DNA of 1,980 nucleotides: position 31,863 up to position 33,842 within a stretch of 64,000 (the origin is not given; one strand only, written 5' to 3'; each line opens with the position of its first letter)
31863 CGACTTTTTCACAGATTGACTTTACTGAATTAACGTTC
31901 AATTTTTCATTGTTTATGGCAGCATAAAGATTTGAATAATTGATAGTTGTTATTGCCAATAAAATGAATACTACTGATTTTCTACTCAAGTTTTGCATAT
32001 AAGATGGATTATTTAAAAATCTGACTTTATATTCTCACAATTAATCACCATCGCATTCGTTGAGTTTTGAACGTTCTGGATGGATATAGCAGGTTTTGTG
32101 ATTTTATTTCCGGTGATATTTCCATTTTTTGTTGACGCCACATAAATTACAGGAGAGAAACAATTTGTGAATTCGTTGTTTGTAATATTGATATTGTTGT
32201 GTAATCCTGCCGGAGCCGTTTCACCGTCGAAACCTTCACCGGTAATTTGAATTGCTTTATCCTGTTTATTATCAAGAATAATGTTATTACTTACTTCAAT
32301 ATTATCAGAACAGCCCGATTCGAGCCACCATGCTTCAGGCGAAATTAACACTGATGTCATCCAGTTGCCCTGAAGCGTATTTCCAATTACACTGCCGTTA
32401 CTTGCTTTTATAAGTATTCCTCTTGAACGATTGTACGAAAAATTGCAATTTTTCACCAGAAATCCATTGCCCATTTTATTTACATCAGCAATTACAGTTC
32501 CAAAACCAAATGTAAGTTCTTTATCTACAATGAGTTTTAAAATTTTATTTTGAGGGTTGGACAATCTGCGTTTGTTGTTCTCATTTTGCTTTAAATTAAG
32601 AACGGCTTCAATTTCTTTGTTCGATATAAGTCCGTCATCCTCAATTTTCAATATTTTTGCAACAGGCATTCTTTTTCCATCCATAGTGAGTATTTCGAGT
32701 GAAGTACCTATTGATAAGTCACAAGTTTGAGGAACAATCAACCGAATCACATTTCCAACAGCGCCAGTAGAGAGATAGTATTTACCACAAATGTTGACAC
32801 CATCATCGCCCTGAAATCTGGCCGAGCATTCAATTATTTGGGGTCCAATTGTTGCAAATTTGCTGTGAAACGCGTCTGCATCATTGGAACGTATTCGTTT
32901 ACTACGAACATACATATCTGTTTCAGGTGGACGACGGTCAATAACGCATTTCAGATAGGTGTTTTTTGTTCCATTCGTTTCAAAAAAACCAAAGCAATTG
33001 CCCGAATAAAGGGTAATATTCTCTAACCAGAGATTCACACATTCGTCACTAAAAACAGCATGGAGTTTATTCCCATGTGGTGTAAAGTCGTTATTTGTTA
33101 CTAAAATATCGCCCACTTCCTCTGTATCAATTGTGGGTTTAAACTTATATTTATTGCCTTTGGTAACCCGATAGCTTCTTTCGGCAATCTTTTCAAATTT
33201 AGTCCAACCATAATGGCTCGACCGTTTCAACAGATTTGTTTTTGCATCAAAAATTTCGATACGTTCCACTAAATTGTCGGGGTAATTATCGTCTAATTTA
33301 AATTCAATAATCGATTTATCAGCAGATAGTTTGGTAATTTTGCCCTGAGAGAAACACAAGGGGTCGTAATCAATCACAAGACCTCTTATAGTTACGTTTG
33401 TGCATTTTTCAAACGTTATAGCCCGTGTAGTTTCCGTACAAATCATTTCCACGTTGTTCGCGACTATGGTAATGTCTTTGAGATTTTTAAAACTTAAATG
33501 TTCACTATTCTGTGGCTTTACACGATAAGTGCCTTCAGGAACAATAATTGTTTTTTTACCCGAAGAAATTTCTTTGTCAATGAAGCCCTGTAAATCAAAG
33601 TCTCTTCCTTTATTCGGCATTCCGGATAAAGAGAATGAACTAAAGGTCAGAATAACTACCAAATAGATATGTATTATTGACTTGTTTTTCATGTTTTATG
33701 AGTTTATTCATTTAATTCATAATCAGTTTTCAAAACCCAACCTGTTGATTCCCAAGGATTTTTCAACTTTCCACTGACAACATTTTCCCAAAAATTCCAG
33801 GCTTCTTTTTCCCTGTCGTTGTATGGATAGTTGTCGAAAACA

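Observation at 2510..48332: Five copies of a GH110-related beta-helix module with a conserved Asp-x22-Asp-Asp cluster, in three export contexts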

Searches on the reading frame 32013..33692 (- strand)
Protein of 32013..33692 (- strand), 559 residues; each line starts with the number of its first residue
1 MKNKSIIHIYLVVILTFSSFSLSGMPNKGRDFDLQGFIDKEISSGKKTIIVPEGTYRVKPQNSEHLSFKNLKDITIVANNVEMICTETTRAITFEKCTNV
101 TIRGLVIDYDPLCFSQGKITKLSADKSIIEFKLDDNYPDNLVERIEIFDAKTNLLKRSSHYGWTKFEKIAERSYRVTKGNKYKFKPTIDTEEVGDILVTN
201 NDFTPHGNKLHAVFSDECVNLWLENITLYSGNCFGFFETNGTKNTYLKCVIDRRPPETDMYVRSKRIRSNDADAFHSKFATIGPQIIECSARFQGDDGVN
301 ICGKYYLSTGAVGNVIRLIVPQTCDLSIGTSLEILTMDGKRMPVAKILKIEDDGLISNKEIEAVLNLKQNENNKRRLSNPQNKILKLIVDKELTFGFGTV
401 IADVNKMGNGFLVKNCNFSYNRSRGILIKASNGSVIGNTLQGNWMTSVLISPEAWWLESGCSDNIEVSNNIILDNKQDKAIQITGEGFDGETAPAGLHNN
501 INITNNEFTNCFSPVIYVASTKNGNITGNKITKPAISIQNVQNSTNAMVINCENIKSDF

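Call 8: search_protein_families(library=pfam, proteins=[window:32013-33692:-], max_evalue=1)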
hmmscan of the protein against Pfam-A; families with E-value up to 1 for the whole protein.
window:32013-33692:- (559 aa): 2 families
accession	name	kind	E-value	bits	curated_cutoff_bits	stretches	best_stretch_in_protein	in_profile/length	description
PF13229.12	Beta_helix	-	7e-09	35.9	25.9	2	410-552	33-156/158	Right handed beta helix region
PF05048.19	NosD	-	0.11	12.3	23.6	0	404-544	68-182/212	Periplasmic copper-binding protein (NosD)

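Call 9: search_protein_families(library=ncbifam, proteins=[window:32013-33692:-], max_evalue=1)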
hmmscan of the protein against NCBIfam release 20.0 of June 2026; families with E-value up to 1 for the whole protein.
window:32013-33692:- (559 aa): 2 families
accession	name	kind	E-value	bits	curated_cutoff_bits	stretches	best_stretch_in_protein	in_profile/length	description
TIGR03804.1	para_beta_helix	repeat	0.00021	20.9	19.45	1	413-444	12-43/44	parallel beta-helix repeat protein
NF011232.0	PRK14639.1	equivalog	0.15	12.4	193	0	301-374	61-134/141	ribosome maturation factor RimP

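Call 11: search_solved_structures(query=window:32013-33692:-, max_evalue=1, show_alignments=2)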
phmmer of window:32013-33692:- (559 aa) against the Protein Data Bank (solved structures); distinct sequences matched with E-value up to 1: 2.
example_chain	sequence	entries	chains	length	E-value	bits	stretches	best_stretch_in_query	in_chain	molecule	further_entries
9i4f_A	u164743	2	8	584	0.016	17.1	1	419-532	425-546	Alpha-1,3-galactosidase PpaGal | Alpha-1,3-galactosidase B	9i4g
8pvs_A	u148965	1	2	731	0.15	14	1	415-531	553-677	Alpha-1,3-galactosidase B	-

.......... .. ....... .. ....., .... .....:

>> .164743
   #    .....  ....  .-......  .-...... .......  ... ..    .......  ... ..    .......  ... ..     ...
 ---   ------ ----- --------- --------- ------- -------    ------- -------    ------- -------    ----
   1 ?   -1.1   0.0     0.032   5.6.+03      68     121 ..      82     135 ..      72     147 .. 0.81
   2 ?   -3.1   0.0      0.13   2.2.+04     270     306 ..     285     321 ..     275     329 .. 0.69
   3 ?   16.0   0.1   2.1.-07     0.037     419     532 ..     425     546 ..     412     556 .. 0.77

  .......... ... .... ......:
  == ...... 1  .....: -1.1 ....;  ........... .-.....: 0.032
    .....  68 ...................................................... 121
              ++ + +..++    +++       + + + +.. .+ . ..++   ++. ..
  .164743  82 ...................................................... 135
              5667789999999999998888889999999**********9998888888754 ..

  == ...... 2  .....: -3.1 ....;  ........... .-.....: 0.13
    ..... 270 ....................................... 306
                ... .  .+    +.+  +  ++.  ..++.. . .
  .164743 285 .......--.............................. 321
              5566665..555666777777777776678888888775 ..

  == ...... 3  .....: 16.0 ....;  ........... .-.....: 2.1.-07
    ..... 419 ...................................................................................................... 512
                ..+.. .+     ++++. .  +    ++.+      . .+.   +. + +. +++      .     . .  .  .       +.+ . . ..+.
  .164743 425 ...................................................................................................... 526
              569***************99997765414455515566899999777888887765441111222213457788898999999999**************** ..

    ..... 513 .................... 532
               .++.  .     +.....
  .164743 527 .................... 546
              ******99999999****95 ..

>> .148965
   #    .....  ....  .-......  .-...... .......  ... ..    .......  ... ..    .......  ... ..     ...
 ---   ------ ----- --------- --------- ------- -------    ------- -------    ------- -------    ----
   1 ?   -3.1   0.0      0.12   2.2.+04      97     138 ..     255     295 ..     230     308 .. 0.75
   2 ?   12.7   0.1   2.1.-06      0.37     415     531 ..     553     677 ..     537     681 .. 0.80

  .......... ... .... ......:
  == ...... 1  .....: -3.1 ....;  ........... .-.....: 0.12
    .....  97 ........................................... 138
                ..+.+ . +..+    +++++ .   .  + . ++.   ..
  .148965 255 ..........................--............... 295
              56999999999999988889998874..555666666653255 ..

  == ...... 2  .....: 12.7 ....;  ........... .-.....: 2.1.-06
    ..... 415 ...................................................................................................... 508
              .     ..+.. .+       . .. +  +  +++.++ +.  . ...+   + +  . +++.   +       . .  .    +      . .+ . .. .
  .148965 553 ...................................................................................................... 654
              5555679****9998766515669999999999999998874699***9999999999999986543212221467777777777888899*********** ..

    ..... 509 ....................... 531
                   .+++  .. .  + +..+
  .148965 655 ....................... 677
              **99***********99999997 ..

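Call 17: find_homologous_proteins(query=window:32013-33692:-, max_evalue=0.00001)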
Query window:32013-33692:- (559 aa): 915 proteins with E <= 0.00001 among 8000 candidates; the best 120 are listed.
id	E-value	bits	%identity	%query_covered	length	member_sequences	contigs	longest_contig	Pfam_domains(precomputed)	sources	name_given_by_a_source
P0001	0.0e+0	1267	100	100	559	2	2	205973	PF13229.13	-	-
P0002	0.0e+0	1119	88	100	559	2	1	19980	PF13229.13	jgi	jgi:parallel beta-helix repeat protein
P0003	0.0e+0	1031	81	99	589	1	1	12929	PF13229.13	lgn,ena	-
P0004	1.9e-271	920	90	80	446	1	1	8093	PF13229.13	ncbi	ncbi:MAG: right-handed parallel beta-helix repeat-containing protein, partial [Paludibacter sp.]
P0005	2.5e-269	913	71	99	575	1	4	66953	PF13229.13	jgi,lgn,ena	-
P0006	6.1e-250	849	67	100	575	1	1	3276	PF13229.13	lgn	-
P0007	7.0e-239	812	64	98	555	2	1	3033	PF13229.13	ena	-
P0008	7.1e-239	812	64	99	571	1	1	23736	PF13229.13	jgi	jgi:parallel beta-helix repeat protein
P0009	6.7e-236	802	60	99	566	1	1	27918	PF13229.13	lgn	-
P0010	2.7e-235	800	62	99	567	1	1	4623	PF13229.13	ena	-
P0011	1.8e-231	788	61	98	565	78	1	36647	PF13229.13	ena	-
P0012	9.8e-224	762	58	99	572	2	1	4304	PF13229.13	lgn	-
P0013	3.8e-221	754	59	98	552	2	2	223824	PF13229.13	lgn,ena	-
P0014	1.5e-219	748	59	98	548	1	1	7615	PF13229.13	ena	-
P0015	8.5e-215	733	57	100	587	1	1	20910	PF13229.13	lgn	-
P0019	1.7e-198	679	55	100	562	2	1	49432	PF13229.13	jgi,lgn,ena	-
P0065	2.7e-152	526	44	96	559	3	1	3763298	PF13229.13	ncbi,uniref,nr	ncbi:right handed beta helix region [Terrimicrobium sacchariphilum]|uniref:Right handed beta helix r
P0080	8.1e-148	512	45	98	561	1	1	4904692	PF13229.13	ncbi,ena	-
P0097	6.8e-144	499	46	94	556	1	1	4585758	PF13229.13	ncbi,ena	-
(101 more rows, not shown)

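Call 22: search_solved_structures(query=A1, max_evalue=1, show_alignments=2)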
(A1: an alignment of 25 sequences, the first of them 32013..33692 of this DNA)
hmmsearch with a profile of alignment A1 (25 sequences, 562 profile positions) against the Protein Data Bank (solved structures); distinct sequences matched with E-value up to 1: 11.
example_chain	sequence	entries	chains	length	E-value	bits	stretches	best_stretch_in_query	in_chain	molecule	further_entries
7jw4_A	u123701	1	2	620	3.6e-18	68.3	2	409-559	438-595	Glycoside hydrolase family 110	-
8yk3_A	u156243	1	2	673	5.3e-18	67.7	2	295-535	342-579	Alpha-galactosidase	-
8yk2_B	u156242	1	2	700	6e-18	67.5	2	295-535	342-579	Alpha-galactosidase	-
8yk1_A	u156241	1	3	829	1.4e-17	66.4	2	295-535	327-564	Alpha-galactosidase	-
8pvs_A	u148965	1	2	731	4.7e-17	64.6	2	380-554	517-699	Alpha-1,3-galactosidase B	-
9i4f_A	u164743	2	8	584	3.8e-16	61.6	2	415-538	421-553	Alpha-1,3-galactosidase PpaGal | Alpha-1,3-galactosidase B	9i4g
9beh_A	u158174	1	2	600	5.7e-16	61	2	363-558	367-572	GH110A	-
9bev_A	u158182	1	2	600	6.6e-15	57.5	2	363-558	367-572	GH110A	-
5lw3_A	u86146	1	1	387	0.0025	19.3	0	406-453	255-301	Poly(beta-D-mannuronate) C5 epimerase 6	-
3zpp_A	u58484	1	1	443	0.007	17.8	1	462-539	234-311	CELL WALL SURFACE ANCHOR FAMILY PROTEIN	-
2pyg_A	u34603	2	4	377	0.039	15.3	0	462-517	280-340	Poly(beta-D-mannuronate) C5 epimerase 4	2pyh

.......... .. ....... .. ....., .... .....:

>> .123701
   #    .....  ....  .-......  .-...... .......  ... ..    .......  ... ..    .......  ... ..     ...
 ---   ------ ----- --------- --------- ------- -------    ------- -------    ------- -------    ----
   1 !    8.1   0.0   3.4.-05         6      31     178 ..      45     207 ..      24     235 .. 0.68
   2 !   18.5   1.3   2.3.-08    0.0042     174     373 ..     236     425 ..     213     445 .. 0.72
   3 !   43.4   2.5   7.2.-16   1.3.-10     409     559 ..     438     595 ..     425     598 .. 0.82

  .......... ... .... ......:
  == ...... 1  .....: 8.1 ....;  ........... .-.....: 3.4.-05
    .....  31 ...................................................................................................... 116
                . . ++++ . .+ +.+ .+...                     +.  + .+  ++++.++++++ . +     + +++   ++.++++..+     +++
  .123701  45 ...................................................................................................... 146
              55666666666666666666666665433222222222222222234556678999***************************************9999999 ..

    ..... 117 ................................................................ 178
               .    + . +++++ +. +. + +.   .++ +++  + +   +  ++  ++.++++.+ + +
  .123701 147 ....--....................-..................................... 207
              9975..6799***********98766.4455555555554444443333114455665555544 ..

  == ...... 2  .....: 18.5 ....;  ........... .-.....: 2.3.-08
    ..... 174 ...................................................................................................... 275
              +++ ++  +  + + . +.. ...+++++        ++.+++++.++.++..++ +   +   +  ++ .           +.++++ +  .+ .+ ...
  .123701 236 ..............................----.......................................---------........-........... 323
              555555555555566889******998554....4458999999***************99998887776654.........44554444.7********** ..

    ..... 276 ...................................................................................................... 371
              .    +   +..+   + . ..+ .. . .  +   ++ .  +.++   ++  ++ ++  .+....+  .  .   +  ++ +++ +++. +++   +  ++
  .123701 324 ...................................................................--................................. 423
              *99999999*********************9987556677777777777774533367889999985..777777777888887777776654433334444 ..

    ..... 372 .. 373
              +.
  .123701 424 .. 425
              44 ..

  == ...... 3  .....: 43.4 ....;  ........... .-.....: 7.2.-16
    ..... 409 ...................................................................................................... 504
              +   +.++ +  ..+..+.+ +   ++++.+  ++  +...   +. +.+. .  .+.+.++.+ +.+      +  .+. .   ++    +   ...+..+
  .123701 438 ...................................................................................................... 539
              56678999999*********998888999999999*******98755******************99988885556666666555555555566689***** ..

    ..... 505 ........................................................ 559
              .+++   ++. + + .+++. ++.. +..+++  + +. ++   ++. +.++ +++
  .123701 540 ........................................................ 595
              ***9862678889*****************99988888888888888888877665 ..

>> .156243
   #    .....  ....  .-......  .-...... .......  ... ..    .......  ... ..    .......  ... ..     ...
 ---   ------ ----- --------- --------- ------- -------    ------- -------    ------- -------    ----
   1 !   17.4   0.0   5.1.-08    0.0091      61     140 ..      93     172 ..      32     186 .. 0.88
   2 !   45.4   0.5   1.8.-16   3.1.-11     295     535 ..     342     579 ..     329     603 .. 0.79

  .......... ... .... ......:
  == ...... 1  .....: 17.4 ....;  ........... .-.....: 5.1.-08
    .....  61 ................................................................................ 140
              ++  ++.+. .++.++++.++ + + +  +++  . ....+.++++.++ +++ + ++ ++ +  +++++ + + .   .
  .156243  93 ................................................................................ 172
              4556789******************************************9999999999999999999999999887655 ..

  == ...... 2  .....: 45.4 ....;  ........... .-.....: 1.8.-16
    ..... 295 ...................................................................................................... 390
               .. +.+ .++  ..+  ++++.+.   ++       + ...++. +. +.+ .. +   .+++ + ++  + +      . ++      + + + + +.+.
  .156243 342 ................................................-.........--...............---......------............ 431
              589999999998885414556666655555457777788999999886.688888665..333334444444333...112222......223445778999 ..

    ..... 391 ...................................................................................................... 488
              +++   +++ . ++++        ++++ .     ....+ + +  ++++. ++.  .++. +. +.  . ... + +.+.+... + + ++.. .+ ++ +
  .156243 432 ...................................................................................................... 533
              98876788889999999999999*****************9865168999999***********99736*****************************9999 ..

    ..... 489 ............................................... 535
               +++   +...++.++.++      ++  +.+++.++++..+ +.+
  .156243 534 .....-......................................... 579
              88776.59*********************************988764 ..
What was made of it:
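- Family profile against the PDB hits only GH110 strongly, E = 4e-18 (call 22).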

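Call 24: find_encoding_contigs(protein=P0065, flank=10000, max_places=2)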
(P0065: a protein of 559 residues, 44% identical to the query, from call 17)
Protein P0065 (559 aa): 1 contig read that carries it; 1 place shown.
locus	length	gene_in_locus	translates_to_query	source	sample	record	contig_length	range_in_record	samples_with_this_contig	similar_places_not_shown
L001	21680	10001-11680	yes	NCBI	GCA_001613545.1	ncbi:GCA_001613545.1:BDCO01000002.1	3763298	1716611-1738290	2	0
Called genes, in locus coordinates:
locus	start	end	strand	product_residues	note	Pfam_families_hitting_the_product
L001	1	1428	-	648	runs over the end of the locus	PF00474:SSF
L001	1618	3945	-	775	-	PF02837:Glyco_hydro_2_N, PF00703:Glyco_hydro_2, PF02836:Glyco_hydro_2_C, PF16355:DUF4982, PF18565:Glyco_hydro2_C5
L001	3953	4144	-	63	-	-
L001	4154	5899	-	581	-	PF00474:SSF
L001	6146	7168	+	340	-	PF01087:GalP_UDP_transf, PF02744:GalP_UDP_tr_C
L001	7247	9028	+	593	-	PF13229:Beta_helix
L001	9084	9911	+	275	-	PF07596:SBP_bac_10 (faint)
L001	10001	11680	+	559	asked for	PF13229:Beta_helix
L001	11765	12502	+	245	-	-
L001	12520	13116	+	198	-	-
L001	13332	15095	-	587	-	PF23763:Beta-barrel_GLAA-B_I, PF05048:NosD (faint), PF23764:Beta-barrel_GLAA-B_II, PF13229:Beta_helix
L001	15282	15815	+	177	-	PF03929:PepSY_TM (faint)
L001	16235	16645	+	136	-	PF00072:Response_reg, PF06490:FleQ (weak)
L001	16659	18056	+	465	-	PF00072:Response_reg, PF00158:Sigma54_activat, PF14532:Sigma54_activ_2, PF00004:AAA (weak), PF07728:AAA_5, PF25601:AAA_lid_14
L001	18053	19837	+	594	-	PF13493:DUF4118, PF01590:GAF (weak), PF13185:GAF_2, PF00512:HisKA, PF02518:HATPase_c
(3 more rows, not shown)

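Call 25: find_encoding_contigs(protein=P0080, flank=10000, max_places=1)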
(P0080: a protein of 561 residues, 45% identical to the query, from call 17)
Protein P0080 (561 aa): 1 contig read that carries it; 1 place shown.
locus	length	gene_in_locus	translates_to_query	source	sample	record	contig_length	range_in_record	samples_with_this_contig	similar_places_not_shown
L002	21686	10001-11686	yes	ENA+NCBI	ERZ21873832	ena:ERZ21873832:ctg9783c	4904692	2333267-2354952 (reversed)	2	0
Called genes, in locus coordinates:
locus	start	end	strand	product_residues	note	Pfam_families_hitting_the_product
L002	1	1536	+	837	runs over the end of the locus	PF22666:Glyco_hydro_2_N2, PF02837:Glyco_hydro_2_N, PF00703:Glyco_hydro_2, PF17786:Mannosidase_ig, PF17753:Ig_mannosidase (weak)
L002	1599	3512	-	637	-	-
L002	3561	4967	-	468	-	-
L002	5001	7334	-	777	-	PF11104:PilM_2, PF06723:MreB_Mbl (faint), PF14450:FtsA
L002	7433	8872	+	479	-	PF00919:UPF0004, PF04055:Radical_SAM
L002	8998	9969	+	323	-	PF04616:Glyco_hydro_43, PF00251:Glyco_hydro_32N (weak)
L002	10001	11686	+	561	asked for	PF13229:Beta_helix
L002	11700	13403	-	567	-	PF09492:Pec_lyase, PF00657:Lipase_GDSL, PF13472:Lipase_GDSL_2, PF04311:DUF459 (weak)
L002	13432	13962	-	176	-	PF13091:PLDc_2, PF00614:PLDc (weak)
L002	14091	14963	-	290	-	PF01256:Carb_kinase, PF02110:HK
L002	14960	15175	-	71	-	-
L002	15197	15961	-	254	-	PF00731:AIRC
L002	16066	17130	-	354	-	PF02543:Carbam_trans_N (faint), PF00814:TsaD, PF22521:HypF_C_2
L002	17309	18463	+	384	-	PF01612:DNA_pol_A_exo1, PF00570:HRDC (faint)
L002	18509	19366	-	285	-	PF07963:N_methyl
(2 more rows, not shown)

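Call 26: find_encoding_contigs(protein=P0097, flank=10000, max_places=1)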
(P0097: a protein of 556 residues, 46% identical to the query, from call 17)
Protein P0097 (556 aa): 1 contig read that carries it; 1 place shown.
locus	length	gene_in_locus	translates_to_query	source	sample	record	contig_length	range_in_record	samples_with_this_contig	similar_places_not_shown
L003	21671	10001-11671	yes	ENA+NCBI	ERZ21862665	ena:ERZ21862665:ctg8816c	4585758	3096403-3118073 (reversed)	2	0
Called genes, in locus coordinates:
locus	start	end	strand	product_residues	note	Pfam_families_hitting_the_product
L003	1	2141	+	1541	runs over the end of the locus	PF13385:Laminin_G_3, PF15979:Glyco_hydro_115, PF17829:GH115_C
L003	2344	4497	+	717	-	PF13385:Laminin_G_3 (weak), PF07679:I-set, PF13927:Ig_3, PF07953:Toxin_R_bind_N (weak), PF13385:Laminin_G_3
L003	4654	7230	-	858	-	PF00404:Dockerin_1 (weak), PF16216:GxGYxYP_N, PF20957:GxGYxYP_N_2nd, PF20958:GxGYxYP_N_3rd, PF14323:GxGYxYP_C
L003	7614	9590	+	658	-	PF03629:SASA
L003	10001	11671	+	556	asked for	PF13229:Beta_helix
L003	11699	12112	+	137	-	PF24733:DUF7684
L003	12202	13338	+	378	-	PF07690:MFS_1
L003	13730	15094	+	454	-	PF00072:Response_reg, PF00158:Sigma54_activat, PF14532:Sigma54_activ_2, PF07728:AAA_5 (weak), PF25601:AAA_lid_14, PF02954:HTH_8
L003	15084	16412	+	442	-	PF02518:HATPase_c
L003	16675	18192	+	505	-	PF02661:Fic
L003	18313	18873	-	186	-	-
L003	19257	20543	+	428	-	-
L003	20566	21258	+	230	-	PF02463:SMC_N (weak), PF00005:ABC_tran, PF13304:AAA_21 (faint)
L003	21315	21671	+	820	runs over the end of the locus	PF12704:MacB_PCD, PF02687:FtsX, PF12704:MacB_PCD, PF02687:FtsX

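Call 27: find_encoding_contigs(protein=P0013, flank=10000, max_places=1)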
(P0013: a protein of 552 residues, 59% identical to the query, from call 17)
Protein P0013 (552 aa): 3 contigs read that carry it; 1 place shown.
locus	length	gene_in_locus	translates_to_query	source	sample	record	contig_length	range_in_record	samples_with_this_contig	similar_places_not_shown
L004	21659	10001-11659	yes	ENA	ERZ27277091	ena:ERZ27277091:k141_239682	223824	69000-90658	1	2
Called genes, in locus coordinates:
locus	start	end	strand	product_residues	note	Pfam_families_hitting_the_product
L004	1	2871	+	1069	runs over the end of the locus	PF13620:CarboxypepD_reg, PF13715:CarbopepD_reg_2, PF07715:Plug, PF00593:TonB_dep_Rec_b-barrel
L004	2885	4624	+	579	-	PF14322:SusD-like_3, PF07980:SusD_RagB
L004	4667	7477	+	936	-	PF07715:Plug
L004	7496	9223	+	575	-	PF14322:SusD-like_3, PF07980:SusD_RagB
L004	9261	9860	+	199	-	-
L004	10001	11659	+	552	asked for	PF13229:Beta_helix (weak)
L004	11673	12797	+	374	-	PF04616:Glyco_hydro_43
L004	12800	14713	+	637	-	PF23763:Beta-barrel_GLAA-B_I, PF13229:Beta_helix (faint), PF23764:Beta-barrel_GLAA-B_II (weak)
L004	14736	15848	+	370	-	PF17996:CE2_N, PF00657:Lipase_GDSL, PF13472:Lipase_GDSL_2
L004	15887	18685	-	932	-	PF02837:Glyco_hydro_2_N, PF00703:Glyco_hydro_2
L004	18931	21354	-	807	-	PF12704:MacB_PCD, PF02687:FtsX, PF12704:MacB_PCD (weak), PF02687:FtsX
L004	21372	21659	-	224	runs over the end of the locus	PF03193:RsgA_GTPase (faint), PF02463:SMC_N, PF00005:ABC_tran, PF13304:AAA_21 (faint)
